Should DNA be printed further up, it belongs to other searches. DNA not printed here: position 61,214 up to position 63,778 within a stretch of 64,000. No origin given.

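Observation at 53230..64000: Sigma-54-regulated uptake and desulfation locus: SCP2 protein, TAXI-TRAP transporter, signal-peptide-less Cys-sulfatase, ferredoxin, with anSME beside the activator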

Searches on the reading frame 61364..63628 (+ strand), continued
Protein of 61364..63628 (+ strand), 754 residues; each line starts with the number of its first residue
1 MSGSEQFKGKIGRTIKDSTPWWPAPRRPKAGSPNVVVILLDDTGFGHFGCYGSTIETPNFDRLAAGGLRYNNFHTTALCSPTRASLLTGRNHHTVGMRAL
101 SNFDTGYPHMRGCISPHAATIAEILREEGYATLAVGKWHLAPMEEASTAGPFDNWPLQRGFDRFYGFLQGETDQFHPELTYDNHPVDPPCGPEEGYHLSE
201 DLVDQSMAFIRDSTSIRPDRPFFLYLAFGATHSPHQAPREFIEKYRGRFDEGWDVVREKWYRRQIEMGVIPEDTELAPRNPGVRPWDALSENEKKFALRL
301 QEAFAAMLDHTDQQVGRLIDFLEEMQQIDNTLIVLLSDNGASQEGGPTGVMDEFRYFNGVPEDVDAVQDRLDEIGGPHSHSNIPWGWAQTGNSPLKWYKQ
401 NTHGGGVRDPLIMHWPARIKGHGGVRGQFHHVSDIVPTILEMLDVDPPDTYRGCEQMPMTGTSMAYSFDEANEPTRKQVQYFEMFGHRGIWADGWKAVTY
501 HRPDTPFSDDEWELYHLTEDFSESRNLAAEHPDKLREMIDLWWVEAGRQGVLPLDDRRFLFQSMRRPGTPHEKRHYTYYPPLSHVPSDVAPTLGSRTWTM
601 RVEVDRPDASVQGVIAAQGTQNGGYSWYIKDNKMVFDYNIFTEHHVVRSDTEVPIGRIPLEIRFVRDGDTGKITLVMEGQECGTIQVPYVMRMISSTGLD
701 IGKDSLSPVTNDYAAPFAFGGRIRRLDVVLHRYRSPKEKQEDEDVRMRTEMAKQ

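Call 33: search_protein_families(library=ncbifam, proteins=[L001:12314-13345:+, L001:13375-14961:+, L001:14972-16219:+, L001:16761-17801:+, L001:17834-19066:+, L001:19080-20273:+, L001:20289-20891:+, L001:20917-22263:+], max_evalue=0.00001)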
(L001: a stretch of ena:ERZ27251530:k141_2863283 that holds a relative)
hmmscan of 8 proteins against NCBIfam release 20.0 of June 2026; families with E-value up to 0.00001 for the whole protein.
L001:12314-13345:+ (343 aa): 13 families
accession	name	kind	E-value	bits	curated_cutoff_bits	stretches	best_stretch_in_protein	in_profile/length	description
TIGR02476.1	BluB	equivalog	4.5e-20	71.9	150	1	122-182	7-67/205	5,6-dimethylbenzimidazole synthase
NF008033.1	PRK10765.1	equivalog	5.3e-12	45.7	223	1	126-183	6-63/240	oxygen-insensitive NADPH nitroreductase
TIGR03553.1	F420_FbiB_CTERM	equivalog_domain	2.7e-10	40.3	249.55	1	128-178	3-53/194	F420 biosynthesis protein FbiB, C-terminal domain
NF009810.0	PRK13294.1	equivalog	2.8e-10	39.7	304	1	124-177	254-307/449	coenzyme F420-0:L-glutamate ligase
NF043039.1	HgcAB_like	equivalog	5.8e-08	32.7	285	1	22-83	288-350/350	HgcAB-like fusion protein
NF003768.0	PRK05365.1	equivalog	1.3e-07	31.3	152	1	127-180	16-70/200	malonic semialdehyde reductase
NF038196.1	ferrodoxin_EFR1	subfamily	2e-07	31.3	75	1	19-84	170-231/242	EFR1 family ferrodoxin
NF040864.1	HgcB_ferredoxin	equivalog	3.6e-07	29.9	99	1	29-84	9-63/93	mercury methylation ferredoxin HgcB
NF041891.1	hdrA_Methbact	equivalog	3e-06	25.7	1300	1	29-87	567-623/762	ferredoxin:CoB-CoM heterodisulfide reductase subunit HdrA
TIGR03224.1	benzo_boxA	equivalog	4.4e-06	25.8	459.2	1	31-83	7-57/411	benzoyl-CoA 2,3-epoxidase subunit BoxA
NF058577.1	FdxA_fam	equivalog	6.2e-06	26.3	65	0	29-50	31-52/52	4Fe-4S ferredoxin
NF008088.0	PRK10828.1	equivalog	6.8e-06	25.7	183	0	128-174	7-53/183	NAD(P)H nitroreductase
TIGR02912.1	sulfite_red_C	equivalog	8.7e-06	24.9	324.1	0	25-83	160-219/314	sulfite reductase subunit C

L001:13375-14961:+ (528 aa): 97 families (the best 25 are shown)
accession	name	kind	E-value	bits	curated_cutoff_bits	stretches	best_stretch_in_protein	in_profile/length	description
NF004808.0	PRK06155.1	equivalog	6.3e-128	427.4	722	1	9-520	22-532/542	ATP-dependent acyl-CoA ligase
NF004837.0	PRK06187.1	subfamily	8.1e-94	314.8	476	1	3-510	3-522/531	long-chain-fatty-acid--CoA ligase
NF006134.1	PRK08279.1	equivalog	9.2e-87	292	625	1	7-513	43-570/605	long-chain-acyl-CoA synthetase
NF005947.1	PRK08008.1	equivalog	7.5e-79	265.7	651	1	12-506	11-517/518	crotonobetaine/carnitine-CoA ligase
NF006182.0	PRK08316.1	subfamily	3.1e-72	243.7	663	1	4-509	7-516/523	fatty acyl-CoA synthetase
NF052587.1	SterCoASynCasI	equivalog_domain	1.4e-66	225.2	900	1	60-510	54-508/550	steroid-22-oyl-CoA synthetase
NF005897.1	PRK07867.1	exception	1.5e-62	211.9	850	1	30-511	21-486/496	long-chain-fatty-acid--CoA ligase FadD17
NF009071.0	PRK12406.1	subfamily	8e-61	206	701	1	28-509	7-501/510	acyl-CoA synthetase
NF038342.1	FACL_FadD6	exception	2e-60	204.8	975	1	10-514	42-552/584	long-chain-acyl-CoA synthetase FadD6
NF009927.1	PRK13388.1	exception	1.3e-56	192.2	800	1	27-520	19-515/523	fatty-acid--CoA ligase FadD1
NF006020.0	PRK08162.1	subfamily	1.6e-56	191.8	677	2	13-315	24-331/545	acyl-CoA synthetase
NF053567.1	HBDA_AROS1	equivalog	1.4e-54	185.4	1000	1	18-507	24-516/523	3-hydroxybenzoate--CoA ligase HbdA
TIGR02262.1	benz_CoA_lig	subfamily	8.4e-54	183.1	375.25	1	22-507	19-506/508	benzoate-CoA ligase family protein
NF009233.0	PRK12583.1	subfamily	9e-54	182.8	832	2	168-512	202-552/558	fatty acid CoA ligase family protein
NF038341.1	ligase_FadD4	exception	1.8e-52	178.4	850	1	30-506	19-500/506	fatty-acid--CoA ligase FadD4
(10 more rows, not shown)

L001:14972-16219:+ (415 aa): 41 families (the best 25 are shown)
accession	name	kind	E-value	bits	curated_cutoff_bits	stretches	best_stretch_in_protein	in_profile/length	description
NF006102.0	PRK08256.1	subfamily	8.3e-96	321.4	436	1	1-406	1-389/394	lipid-transfer protein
NF004720.0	PRK06064.1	subfamily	7.7e-95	317.9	420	1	3-408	2-386/389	thiolase domain-containing protein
NF053570.1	AcCoTHIOL_METTL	equivalog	1.8e-83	280.5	600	2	168-408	140-382/385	acetyl-CoA acetyltransferase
NF009228.0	PRK12578.1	subfamily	1.1e-71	241.5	485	2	168-394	142-376/387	thiolase domain-containing protein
NF004810.0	PRK06157.1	equivalog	2.1e-70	237.9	403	1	3-403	7-393/400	acetyl-CoA acetyltransferase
NF005704.0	PRK07516.1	subfamily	1.8e-66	224.7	412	1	3-394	2-376/389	thiolase domain-containing protein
NF004715.0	PRK06059.1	equivalog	6e-62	209.9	424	2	172-398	146-392/399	lipid-transfer protein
NF053628.1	BnzsclthlBbsBGT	equivalog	1.2e-60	205.4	750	2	167-407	137-385/389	benzoylsuccinyl-CoA thiolase subunit BbsB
NF004811.0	PRK06158.1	subfamily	1e-52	179.5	421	1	7-396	12-371/384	acetyl-CoA acetyltransferase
NF004936.0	PRK06289.1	equivalog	3.2e-50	171.1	375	2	164-395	144-393/405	acetyl-CoA acetyltransferase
NF004982.0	PRK06365.1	equivalog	5e-48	164.2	695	2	2-265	15-252/430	thiolase domain-containing protein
NF006180.0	PRK08313.1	subfamily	4.7e-43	147.5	514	1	3-393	4-372/389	thiolase domain-containing protein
NF006010.0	PRK08142.1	subfamily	5.4e-43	147.2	462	1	144-408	120-386/388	thiolase domain-containing protein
NF004721.0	PRK06065.1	equivalog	2.8e-34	118.7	455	1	173-383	153-370/393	thiolase domain-containing protein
NF004722.0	PRK06066.1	equivalog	2e-30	106.1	516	1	177-388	150-367/385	thiolase domain-containing protein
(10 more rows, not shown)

L001:16761-17801:+ (346 aa): 21 families
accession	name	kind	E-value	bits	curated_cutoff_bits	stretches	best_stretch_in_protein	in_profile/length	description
NF041097.1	keto_inos_dh_IolM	equivalog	6.4e-44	150.2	450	1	9-338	35-382/389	scyllo-inosose 3-dehydrogenase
NF006940.0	PRK09422.1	equivalog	1.3e-42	146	344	1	14-344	13-333/338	alcohol dehydrogenase AdhP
TIGR03201.1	dearomat_had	equivalog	3.2e-34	118.6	338.65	1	13-346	11-349/349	6-hydroxycyclohex-1-ene-1-carbonyl-CoA dehydrogenase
NF003808.0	PRK05396.1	equivalog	2.8e-31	108.6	380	1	1-277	1-268/341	L-threonine 3-dehydrogenase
TIGR03989.1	Rxyl_3153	subfamily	4.8e-31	108.3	440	2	11-113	12-109/370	NDMA-dependent alcohol dehydrogenase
NF047908.1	AldhRedAhr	equivalog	1.4e-30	106.3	470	1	14-344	17-333/335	NADPH-dependent aldehyde reductase Ahr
TIGR00692.1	tdh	equivalog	8.4e-30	103.9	458.35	1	13-276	11-265/340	L-threonine 3-dehydrogenase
NF010344.0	PRK13771.1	subfamily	2.9e-28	98.8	349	1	1-344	1-331/334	putative alcohol dehydrogenase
TIGR03451.1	mycoS_dep_FDH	equivalog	4.1e-28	98.2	512.9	1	11-273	12-277/358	S-(hydroxymethyl)mycothiol dehydrogenase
NF007375.0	PRK09880.1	equivalog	1.5e-27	96.3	469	1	27-283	29-277/344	L-idonate 5-dehydrogenase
NF007489.0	PRK10083.1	equivalog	6.2e-27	94.5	376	1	15-273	14-260/339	Zn-dependent oxidoreductase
NF041172.1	AcrlCoa_red_Thmprot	equivalog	9.2e-23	80.7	500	1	1-344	1-332/334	acryloyl-CoA reductase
NF007642.0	PRK10309.1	equivalog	2.9e-22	79.4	550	1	17-272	16-260/347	galactitol-1-phosphate 5-dehydrogenase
TIGR03366.1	HpnZ_proposed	hypoth_equivalog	4.3e-22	78.7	328.1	1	21-272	1-253/315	putative phosphonate catabolism associated alcohol dehydrogenase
TIGR02822.1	adh_fam_2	subfamily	1.5e-21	76.8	283.5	1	13-345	15-329/329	zinc-binding alcohol dehydrogenase family protein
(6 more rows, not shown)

L001:17834-19066:+ (410 aa): 17 families
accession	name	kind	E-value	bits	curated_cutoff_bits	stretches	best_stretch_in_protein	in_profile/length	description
NF042972.1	AcrlCoAredClosAcrC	equivalog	2.3e-48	164.8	640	1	7-399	2-366/378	acryloyl-CoA reductase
NF042439.1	SulpropCoADesulf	equivalog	7.9e-33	113.7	600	1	53-397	27-358/379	3-sulfinopropanoyl-CoA desulfinase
NF045552.1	GlutCoADH_Des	equivalog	1.9e-32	112.9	470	1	7-402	2-373/387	glutaryl-CoA dehydrogenase Acd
NF043006.1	CyhCrbnylCoADH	equivalog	2.6e-31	108.9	650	1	42-406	27-372/380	cyclohexane-1-carbonyl-CoA dehydrogenase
NF008997.0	PRK12341.1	equivalog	1.4e-30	106.6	537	1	54-402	41-369/382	acyl-CoA dehydrogenase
NF045652.1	ProlPCPDhRedW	equivalog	3.6e-29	101.7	650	1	67-399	48-363/376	L-prolyl-[peptidyl-carrier protein] dehydrogenase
TIGR03207.1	cyc_hxne_CoA_dh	equivalog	9.8e-28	96.9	575.35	1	10-402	1-364/372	cyclohexanecarboxyl-CoA dehydrogenase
NF053553.1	prodigi_MBC_PigA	equivalog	3.6e-26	92.2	500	1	7-398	2-368/381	prodigiosin MBC biosynthesis dehydrogenase PigA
NF058590.1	AcCoDHFadEBacil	equivalog_domain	9.5e-26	90.4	600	1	9-399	20-400/586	acyl-CoA dehydrogenase FadE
NF002885.1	PRK03354.1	equivalog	8.3e-20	71.1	540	1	59-407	46-371/378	crotonobetainyl-CoA dehydrogenase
NF052270.1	Staph_DH_FadE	equivalog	1.7e-19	69.8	600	1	132-401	134-387/400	acyl-CoA dehydrogenase FadE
NF049984.1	Rv1679_FadE16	equivalog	5.4e-15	55.5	600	1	54-393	28-349/371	Rv1679 family acyl-CoA dehydrogenase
TIGR03203.1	pimD_small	equivalog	1.1e-13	51.1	652.7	1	170-386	140-353/378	pimeloyl-CoA dehydrogenase small subunit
NF050027.1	acylCoADhIpdE2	equivalog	1.1e-12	48.2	450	1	271-391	178-292/311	acyl-CoA dehydrogenase IpdE2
TIGR04022.1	sulfur_SfnB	equivalog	9.2e-12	44.5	430.9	1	173-395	138-366/391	SfnB family sulfur acquisition oxidoreductase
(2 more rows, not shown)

L001:19080-20273:+ (397 aa): 0 families

L001:20289-20891:+ (200 aa): 10 families
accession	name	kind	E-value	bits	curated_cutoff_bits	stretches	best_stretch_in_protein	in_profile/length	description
TIGR03162.1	ribazole_cobC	equivalog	2.1e-24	85.9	162.9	1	3-169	1-165/176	alpha-ribazole phosphatase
NF045917.1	PhserinePhPspA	equivalog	2e-22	79.9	350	1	19-176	21-180/211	phosphoserine phosphatase PspA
NF005567.0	PRK07238.1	equivalog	4.3e-21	75.7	326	1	3-197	180-377/378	bifunctional RNase H/acid phosphatase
NF011580.0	PRK15004.1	equivalog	1.1e-19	71.2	250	1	1-165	1-166/203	adenosylcobalamin/alpha-ribazole phosphatase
TIGR03848.1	MSMEG_4193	subfamily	1.4e-17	63.8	203.85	1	3-168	2-172/204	MSMEG_4193 family putative phosphomutase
NF002901.0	PRK03482.1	equivalog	4.1e-12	46.2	261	1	3-163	4-165/215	2,3-diphosphoglycerate-dependent phosphoglycerate mutase GpmB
NF038349.1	dPGM_arch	equivalog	1.3e-10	41.5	225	1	4-164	2-153/194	2,3-diphosphoglycerate-dependent phosphoglycerate mutase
TIGR00249.1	sixA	equivalog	5e-10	39.4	74.5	1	1-69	1-68/154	phosphohistidine phosphatase SixA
NF009994.0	PRK13463.1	equivalog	7.5e-08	32.4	277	1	7-165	9-168/203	phosphoserine phosphatase 1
NF002217.0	PRK01112.1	equivalog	2.2e-06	27.2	320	1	2-61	3-63/228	2,3-bisphosphoglycerate-dependent phosphoglycerate mutase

L001:20917-22263:+ (449 aa): 94 families (the best 25 are shown)
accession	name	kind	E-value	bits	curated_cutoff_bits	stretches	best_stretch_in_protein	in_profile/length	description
NF052580.1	Str24CoAsynCasG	equivalog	3e-76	256.9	750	1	5-449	11-430/548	steroid-24-oyl-CoA synthetase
NF004837.0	PRK06187.1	subfamily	8.6e-63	212.4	476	1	62-448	22-401/531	long-chain-fatty-acid--CoA ligase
NF006181.0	PRK08314.1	subfamily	1.4e-58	198.6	705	2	198-443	195-423/563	long-chain-fatty-acid--CoA ligase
NF006182.0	PRK08316.1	subfamily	1.6e-52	178.6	663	1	65-449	28-397/523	fatty acyl-CoA synthetase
NF004822.0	PRK06178.1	equivalog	1.1e-46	159.6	782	1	76-449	65-448/571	acyl-CoA synthetase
NF009233.0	PRK12583.1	subfamily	3.8e-46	157.6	832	2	206-448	200-429/558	fatty acid CoA ligase family protein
NF052269.1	Staph_lig_FadD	equivalog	4.4e-46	157.3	650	1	71-443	25-368/499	long-chain-fatty-acid--CoA ligase FadD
NF005307.0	PRK06839.1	equivalog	2.6e-44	151.7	748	1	67-449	21-373/496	o-succinylbenzoate--CoA ligase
NF005801.1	PRK07656.1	equivalog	3e-44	151.5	657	1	71-448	24-382/500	FadD3 family acyl-CoA ligase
NF005857.1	PRK07786.1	exception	2.2e-40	138.6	733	1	91-449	51-393/513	fatty-acid--CoA ligase FadD5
NF004758.0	PRK06087.1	equivalog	3e-40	138.1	736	1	72-449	49-413/548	medium-chain fatty-acid--CoA ligase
NF005702.0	PRK07514.1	subfamily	1.4e-39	135.9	558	1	66-449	21-380/506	malonyl-CoA synthase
NF004114.0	PRK05605.1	equivalog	3.6e-38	131.2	766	2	201-449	215-449/575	long-chain-fatty-acid--CoA ligase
TIGR01733.1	AA-adenyl-dom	subfamily_domain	1.4e-37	129.5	317.4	1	83-444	9-345/409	amino acid adenylation domain-containing protein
NF006572.0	PRK09088.1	equivalog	7.8e-37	127.1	696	1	89-449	43-368/491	acyl-CoA synthetase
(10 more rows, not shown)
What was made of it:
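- On Lva / ACAD10-11 type 4-hydroxyacyl-CoA kinase plus ACAD pathway (considered for the kinase-ACAD pair): The ACAD's best models are acryloyl-CoA reductase-like and far below their cutoffs (call 33).
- CoA ligase 1 also matches benzoate and 3-hydroxybenzoate-CoA ligase models, well below their cutoffs (call 33).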

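Call 36: search_solved_structures(query=L001:19080-20273:+, max_evalue=0.01)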
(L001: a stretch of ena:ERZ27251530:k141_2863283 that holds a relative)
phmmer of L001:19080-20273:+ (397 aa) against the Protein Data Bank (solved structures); distinct sequences matched with E-value up to 0.01: 3.
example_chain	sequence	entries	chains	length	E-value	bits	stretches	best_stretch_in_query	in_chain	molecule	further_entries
9o56_A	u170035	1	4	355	0.00056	21.9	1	254-300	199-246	Aminoglycoside phosphotransferase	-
3dxp_A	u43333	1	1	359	0.0022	19.9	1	223-299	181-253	putative acyl-CoA dehydrogenase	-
8v3v_A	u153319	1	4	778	0.0097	17.8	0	246-301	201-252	Acyl-Coenzyme A dehydrogenase family, member 11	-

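Call 37: search_solved_structures(query=L001:12314-13345:+, max_evalue=0.001)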
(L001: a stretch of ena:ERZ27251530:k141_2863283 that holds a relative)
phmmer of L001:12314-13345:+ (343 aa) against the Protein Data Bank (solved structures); distinct sequences matched with E-value up to 0.001: 67 (the best 60 are shown).
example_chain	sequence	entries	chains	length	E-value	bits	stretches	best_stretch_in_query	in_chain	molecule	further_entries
3m5k_A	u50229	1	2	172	9.1e-16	60.9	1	123-192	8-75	Putative NADH dehydrogenase/NAD(P)H nitroreductase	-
8cqt_A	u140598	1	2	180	9.3e-16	60.9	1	128-181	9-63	Putative NADH dehydrogenase/NAD(P)H nitroreductase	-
9sw6_G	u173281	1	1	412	1.8e-15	60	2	26-84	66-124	Polyferredoxin protein MvhB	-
3e10_A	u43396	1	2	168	3.7e-15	59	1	128-181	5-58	Putative NADH Oxidase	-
3ge5_A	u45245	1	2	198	2.8e-14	56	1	119-175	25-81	putative NAD(P)H:FMN oxidoreductase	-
4dn2_A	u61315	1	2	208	7e-14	54.7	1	127-182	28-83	Nitroreductase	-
3pxv_A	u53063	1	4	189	9.5e-13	51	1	126-183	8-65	Nitroreductase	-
3gfa_A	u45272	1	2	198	2e-12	49.9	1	126-179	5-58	Putative nitroreductase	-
3eo8_A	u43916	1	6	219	2.8e-12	49.5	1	124-319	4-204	BluB-like flavoprotein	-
3e39_A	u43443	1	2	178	3.6e-12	49.1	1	125-172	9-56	Putative Nitroreductase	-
3kwk_A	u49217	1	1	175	4.1e-12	48.9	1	126-191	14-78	Putative NADH dehydrogenase/NAD(P)H nitroreductase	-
5j6c_A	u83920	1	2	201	5.7e-12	48.5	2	129-179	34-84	Putative reductase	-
3ek3_A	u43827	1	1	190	2.6e-10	43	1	124-182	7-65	Nitroreductase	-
8uc3_A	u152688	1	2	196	3.8e-10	42.4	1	114-181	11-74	Albonoursin synthase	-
4g8s_A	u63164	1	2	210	9.1e-10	41.2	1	127-184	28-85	Nitroreductase family protein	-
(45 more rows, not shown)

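Call 54: find_homologous_proteins(query=L001:19080-20273:+, max_evalue=1e-10)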
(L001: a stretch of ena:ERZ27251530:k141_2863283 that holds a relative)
Query L001:19080-20273:+ (397 aa): 144 proteins with E <= 1e-10 among 3957 candidates; the best 120 are listed.
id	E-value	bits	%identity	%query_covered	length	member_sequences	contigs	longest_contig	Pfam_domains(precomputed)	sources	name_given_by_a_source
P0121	2.1e-273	924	100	100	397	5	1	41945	PF02958.27,PF01636.30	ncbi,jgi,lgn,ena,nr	ncbi:MAG: phosphotransferase [Deltaproteobacteria bacterium]|nr:phosphotransferase [Deltaproteobacte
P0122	5.7e-239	811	85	100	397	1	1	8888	PF02958.27,PF01636.30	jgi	-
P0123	1.7e-227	773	81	100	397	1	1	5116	PF02958.27,PF01636.30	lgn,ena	-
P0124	1.9e-205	700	74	100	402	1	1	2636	PF02958.27,PF01636.30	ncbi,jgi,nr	ncbi:MAG: phosphotransferase [Deltaproteobacteria bacterium]|nr:phosphotransferase [Deltaproteobacte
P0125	1.1e-198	678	72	100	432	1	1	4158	PF02958.27,PF01636.30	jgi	jgi:hypothetical protein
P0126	1.5e-189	648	69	98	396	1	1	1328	PF02958.27,PF01636.30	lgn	-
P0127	3.7e-188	643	67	99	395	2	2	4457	PF02958.27,PF01636.30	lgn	-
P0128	4.4e-187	640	66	99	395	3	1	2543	PF02958.27,PF01636.30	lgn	-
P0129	4.6e-187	640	67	99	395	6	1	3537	PF02958.27,PF01636.30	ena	-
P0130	3.1e-182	624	67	99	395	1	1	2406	PF07914.18,PF02958.27,PF01636.30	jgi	-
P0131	3.1e-181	620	63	99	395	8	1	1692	PF02958.27,PF01636.30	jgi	-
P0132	7.1e-180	616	65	99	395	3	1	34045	PF02958.27,PF01636.30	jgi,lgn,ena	-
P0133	1.1e-179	615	64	99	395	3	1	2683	PF02958.27,PF01636.30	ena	-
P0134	2.3e-176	604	64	99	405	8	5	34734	PF02958.27,PF01636.30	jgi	jgi:thiamine kinase-like enzyme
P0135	5.1e-176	603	63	99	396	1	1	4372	PF02958.27,PF01636.30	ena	-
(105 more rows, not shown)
